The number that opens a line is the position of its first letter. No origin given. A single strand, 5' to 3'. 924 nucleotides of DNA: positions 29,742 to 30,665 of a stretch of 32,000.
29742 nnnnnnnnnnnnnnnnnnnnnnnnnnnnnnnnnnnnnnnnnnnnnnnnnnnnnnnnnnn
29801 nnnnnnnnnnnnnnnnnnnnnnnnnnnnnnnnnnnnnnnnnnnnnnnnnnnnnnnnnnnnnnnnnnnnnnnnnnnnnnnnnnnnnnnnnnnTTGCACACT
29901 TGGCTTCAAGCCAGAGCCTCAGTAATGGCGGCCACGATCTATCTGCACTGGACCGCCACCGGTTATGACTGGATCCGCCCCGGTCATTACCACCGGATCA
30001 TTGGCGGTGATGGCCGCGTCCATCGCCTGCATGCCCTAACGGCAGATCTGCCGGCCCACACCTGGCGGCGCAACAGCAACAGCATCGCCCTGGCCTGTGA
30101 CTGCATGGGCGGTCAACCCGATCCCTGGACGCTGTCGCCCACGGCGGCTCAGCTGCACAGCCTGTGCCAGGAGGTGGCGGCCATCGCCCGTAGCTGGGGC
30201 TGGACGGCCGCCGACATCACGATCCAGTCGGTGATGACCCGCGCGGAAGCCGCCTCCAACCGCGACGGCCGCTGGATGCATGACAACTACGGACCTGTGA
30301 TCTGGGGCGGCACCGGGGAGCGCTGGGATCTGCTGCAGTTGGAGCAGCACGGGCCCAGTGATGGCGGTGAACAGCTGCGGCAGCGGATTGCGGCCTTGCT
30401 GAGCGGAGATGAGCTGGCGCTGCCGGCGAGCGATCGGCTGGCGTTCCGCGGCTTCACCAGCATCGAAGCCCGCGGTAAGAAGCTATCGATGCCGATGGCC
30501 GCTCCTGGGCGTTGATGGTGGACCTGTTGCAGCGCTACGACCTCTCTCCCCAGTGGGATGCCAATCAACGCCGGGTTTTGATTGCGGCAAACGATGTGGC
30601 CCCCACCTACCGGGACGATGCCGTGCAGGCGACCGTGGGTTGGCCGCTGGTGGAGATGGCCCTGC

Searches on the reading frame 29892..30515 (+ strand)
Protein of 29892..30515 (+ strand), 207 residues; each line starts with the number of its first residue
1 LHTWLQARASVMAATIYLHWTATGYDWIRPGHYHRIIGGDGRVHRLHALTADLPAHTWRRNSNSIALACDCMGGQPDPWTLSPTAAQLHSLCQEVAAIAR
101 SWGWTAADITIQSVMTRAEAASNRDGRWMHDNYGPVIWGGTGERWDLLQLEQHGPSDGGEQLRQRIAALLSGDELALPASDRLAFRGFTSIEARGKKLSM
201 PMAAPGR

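Call 93: search_protein_families(library=pfam, proteins=[window:29892-30515:+], max_evalue=0.001)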
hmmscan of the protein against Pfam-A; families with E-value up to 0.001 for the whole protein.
window:29892-30515:+ (207 aa): 1 family
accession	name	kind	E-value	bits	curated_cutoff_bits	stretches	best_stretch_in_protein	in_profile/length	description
PF01510.30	Amidase_2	-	6.7e-05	23.7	26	1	16-108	8-114/131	N-acetylmuramoyl-L-alanine amidase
